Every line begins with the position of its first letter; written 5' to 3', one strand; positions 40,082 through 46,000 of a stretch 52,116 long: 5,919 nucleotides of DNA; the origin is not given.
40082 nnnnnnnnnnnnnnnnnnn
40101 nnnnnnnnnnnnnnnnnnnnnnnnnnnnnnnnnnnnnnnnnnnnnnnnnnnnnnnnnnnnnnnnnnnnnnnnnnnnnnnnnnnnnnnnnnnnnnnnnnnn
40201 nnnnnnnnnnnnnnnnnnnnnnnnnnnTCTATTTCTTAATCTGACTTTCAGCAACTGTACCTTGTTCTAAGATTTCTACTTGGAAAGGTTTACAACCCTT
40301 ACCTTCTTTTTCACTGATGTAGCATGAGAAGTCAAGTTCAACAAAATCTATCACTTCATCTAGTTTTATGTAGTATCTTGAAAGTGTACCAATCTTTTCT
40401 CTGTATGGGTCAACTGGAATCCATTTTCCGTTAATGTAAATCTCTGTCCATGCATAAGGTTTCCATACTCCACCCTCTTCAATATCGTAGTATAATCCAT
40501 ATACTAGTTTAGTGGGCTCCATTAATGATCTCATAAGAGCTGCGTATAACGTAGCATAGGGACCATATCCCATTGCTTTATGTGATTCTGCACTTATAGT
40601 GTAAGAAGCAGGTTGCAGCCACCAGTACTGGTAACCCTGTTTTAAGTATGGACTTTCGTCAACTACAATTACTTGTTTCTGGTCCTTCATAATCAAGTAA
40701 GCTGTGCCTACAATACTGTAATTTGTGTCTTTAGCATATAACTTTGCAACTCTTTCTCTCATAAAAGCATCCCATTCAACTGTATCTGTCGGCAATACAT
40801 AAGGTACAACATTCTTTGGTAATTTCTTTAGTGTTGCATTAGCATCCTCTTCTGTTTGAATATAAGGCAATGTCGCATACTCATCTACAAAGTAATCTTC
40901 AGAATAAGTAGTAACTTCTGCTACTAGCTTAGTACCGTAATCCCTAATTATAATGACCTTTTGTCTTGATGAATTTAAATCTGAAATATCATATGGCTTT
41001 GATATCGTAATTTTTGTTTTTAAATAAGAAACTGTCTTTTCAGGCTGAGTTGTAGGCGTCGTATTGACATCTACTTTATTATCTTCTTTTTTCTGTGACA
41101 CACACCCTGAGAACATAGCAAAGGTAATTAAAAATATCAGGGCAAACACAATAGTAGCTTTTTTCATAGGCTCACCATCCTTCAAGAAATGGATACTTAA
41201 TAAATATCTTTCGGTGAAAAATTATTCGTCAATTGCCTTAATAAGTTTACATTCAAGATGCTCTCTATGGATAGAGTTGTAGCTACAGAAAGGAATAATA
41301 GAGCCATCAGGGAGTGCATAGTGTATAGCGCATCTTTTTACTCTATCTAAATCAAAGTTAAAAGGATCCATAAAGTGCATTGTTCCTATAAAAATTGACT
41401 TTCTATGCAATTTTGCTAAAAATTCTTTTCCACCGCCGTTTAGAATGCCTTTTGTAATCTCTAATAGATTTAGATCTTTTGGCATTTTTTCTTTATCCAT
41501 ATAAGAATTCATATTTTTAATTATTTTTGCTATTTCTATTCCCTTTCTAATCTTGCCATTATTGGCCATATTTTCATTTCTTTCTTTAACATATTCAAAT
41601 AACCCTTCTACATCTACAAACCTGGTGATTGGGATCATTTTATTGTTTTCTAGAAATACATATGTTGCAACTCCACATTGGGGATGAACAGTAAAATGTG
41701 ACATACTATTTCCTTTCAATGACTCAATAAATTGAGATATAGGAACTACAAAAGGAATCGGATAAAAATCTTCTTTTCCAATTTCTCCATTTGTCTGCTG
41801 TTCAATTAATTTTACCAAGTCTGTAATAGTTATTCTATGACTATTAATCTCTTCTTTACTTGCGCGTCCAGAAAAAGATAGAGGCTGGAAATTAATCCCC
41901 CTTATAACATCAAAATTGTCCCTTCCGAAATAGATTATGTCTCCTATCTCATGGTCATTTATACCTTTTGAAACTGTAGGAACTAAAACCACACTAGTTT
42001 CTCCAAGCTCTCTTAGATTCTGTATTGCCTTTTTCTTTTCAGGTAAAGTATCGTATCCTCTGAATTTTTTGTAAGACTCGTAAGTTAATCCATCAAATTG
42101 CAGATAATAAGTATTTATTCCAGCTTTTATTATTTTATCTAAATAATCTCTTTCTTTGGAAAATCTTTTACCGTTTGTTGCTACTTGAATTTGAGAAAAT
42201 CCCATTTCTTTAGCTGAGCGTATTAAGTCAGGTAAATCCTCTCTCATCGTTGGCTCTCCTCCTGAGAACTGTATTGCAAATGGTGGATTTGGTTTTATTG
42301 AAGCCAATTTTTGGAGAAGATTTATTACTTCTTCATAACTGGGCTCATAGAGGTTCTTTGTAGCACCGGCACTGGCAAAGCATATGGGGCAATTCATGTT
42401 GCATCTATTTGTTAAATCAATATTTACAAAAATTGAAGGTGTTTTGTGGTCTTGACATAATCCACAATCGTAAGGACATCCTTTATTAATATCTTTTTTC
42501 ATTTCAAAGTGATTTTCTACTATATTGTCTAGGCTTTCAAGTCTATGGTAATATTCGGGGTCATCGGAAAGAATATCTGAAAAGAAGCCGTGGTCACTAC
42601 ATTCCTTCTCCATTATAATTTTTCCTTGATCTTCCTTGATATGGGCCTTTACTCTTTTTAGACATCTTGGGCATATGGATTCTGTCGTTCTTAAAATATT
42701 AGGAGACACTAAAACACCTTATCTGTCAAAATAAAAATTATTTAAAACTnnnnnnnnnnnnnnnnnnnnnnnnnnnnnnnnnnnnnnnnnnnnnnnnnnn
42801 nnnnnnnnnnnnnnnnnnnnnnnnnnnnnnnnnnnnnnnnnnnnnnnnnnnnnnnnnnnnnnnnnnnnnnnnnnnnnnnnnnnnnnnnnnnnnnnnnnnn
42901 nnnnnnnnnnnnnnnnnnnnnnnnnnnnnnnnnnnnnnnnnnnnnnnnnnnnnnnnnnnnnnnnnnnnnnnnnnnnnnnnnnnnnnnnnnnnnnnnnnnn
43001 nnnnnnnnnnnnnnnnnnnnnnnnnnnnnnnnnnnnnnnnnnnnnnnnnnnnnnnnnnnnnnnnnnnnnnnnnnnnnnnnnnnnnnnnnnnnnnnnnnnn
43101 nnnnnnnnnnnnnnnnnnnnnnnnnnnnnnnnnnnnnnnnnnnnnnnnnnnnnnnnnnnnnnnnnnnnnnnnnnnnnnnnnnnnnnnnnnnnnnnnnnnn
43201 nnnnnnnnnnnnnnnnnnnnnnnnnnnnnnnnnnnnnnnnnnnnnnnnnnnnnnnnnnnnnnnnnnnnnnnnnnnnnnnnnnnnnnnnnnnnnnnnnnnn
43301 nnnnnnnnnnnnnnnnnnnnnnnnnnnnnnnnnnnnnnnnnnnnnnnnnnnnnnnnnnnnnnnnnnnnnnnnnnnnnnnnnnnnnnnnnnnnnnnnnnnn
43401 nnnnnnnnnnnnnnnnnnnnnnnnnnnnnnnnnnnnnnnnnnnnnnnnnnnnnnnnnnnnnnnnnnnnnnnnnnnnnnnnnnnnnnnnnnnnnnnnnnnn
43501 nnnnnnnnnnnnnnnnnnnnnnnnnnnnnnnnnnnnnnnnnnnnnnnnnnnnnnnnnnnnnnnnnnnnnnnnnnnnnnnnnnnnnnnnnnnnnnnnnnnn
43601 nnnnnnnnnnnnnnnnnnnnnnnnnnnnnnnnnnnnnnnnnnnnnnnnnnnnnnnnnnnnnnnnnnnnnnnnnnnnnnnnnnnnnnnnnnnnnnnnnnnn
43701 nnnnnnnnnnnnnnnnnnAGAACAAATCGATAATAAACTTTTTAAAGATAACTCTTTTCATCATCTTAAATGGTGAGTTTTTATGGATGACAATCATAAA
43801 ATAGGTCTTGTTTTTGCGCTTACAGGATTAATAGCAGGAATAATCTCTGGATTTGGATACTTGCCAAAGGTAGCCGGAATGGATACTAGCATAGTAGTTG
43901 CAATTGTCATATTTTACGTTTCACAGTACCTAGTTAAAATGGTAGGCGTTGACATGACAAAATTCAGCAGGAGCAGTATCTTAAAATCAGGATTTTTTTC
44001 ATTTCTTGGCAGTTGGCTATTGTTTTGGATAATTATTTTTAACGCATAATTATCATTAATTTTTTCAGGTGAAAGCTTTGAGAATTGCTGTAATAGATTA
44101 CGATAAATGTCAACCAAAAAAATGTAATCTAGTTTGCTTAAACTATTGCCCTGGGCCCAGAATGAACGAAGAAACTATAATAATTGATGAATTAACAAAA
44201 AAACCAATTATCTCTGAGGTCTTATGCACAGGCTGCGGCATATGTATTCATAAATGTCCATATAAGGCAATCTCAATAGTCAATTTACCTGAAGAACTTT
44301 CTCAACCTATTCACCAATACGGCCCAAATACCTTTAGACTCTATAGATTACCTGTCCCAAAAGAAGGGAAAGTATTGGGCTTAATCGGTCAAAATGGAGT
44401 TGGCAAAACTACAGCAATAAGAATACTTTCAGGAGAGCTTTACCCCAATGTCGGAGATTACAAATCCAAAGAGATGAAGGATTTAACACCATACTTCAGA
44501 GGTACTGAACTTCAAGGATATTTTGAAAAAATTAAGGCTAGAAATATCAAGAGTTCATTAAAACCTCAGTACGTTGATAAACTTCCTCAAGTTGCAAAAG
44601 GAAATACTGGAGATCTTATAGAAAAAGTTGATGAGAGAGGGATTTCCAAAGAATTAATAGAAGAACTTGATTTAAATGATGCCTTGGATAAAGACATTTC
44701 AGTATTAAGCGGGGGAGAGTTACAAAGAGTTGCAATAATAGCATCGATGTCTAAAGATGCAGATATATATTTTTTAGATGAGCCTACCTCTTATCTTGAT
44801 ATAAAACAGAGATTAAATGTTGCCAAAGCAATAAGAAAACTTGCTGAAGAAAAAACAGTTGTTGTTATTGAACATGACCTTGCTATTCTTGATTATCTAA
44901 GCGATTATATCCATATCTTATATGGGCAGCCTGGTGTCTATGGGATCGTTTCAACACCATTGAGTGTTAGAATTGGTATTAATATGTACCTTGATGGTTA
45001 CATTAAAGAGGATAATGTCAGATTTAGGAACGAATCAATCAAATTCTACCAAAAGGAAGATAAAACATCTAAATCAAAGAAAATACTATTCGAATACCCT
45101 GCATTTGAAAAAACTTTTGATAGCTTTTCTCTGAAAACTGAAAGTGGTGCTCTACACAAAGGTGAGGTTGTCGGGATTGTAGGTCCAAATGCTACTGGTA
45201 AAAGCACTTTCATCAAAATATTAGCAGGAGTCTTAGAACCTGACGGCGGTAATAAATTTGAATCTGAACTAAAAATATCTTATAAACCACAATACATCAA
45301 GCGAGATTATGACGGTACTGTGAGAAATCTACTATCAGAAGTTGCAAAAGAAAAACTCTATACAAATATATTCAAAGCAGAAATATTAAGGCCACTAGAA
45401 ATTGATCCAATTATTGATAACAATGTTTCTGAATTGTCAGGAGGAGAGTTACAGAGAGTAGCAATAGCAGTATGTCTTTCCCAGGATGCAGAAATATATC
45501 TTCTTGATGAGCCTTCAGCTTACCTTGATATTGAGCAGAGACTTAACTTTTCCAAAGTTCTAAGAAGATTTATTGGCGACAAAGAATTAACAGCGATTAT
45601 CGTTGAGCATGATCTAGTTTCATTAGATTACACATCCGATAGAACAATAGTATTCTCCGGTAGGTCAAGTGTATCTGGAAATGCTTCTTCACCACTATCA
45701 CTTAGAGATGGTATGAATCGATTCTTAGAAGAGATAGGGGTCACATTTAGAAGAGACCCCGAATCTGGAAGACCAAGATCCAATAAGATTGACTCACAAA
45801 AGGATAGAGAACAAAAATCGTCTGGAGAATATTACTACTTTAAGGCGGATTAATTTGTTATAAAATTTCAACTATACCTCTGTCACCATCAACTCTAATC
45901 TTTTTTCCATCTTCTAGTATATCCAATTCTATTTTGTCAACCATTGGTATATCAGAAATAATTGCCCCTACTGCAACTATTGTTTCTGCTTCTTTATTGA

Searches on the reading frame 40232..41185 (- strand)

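Call 30: search_protein_families(library=pfam, proteins=[window:40232-41185:-], max_evalue=0.0001)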
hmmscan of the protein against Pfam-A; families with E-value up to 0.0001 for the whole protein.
window:40232-41185:- (318 aa): 1 family
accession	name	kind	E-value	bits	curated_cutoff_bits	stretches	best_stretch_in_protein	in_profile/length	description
PF01841.26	Transglut_core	-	2.9e-11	44.1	23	1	190-260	40-108/108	Transglutaminase-like superfamily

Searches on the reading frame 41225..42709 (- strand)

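Call 30: search_protein_families(library=pfam, proteins=[window:41225-42709:-], max_evalue=0.0001)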
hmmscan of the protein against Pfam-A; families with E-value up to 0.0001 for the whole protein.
window:41225-42709:- (495 aa): 3 families
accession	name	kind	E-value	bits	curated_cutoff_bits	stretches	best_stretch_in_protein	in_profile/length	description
PF04055.27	Radical_SAM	-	1.7e-22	80.8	29.5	1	99-259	3-163/166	Radical SAM superfamily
PF23545.1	Zn_ribbon_HMPTM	-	1.2e-16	60.4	27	1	5-48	1-44/45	HMPTM N-terminal zinc ribbon domain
PF13353.11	Fer4_12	-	1.8e-05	25.5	22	0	101-186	13-97/137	4Fe-4S single cluster domain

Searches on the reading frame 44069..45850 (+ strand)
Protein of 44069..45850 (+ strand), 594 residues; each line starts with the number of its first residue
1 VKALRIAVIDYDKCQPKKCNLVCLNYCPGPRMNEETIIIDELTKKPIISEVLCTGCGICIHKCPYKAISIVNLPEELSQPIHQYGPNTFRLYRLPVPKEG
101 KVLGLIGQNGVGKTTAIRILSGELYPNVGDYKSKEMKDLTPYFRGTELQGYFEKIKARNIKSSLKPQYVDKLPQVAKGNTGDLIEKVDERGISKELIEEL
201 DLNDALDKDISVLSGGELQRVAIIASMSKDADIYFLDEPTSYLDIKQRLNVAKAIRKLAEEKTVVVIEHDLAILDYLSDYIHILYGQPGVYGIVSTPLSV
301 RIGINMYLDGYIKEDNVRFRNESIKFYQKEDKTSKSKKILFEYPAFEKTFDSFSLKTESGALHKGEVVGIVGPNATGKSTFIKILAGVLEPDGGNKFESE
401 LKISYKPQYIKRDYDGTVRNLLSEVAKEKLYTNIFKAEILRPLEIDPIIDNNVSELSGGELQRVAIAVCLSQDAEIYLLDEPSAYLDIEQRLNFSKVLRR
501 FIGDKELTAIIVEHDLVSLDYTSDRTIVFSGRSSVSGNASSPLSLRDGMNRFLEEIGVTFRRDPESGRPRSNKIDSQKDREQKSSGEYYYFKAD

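Call 30: search_protein_families(library=pfam, proteins=[window:44069-45850:+], max_evalue=0.0001)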
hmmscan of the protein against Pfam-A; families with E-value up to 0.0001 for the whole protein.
window:44069-45850:+ (594 aa): 9 families
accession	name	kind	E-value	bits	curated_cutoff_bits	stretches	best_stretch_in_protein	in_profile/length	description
PF00005.33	ABC_tran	-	6.5e-42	143.8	25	2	98-241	9-137/137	ABC transporter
PF13304.12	AAA_21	-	7.2e-14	53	27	0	368-412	2-49/304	AAA domain, putative AbiEii toxin, Type IV TA system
PF02463.25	SMC_N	-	1e-12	48.4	40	1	97-279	21-207/220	RecF/RecN/SMC N terminal domain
PF04068.21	Fer4_RLI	-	8.9e-10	38.6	23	1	5-32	2-32/35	Possible Fer4-like domain in RNase L inhibitor, RLI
PF13476.12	AAA_23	-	6e-07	30.7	27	0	101-262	20-176/201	AAA domain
PF13555.12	AAA_29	-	1.7e-05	24.9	27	0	365-396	23-53/61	P-loop containing region of AAA domain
PF03215.21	Rad17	-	2.3e-05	24.9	23.8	0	100-155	45-99/186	Rad17 P-loop domain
PF00037.32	Fer4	-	3.3e-05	23.9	21.1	1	47-69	2-24/24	4Fe-4S binding domain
PF00004.35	AAA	-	3.6e-05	24.7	21.2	0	105-161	3-58/131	ATPase family associated with various cellular activities (AAA)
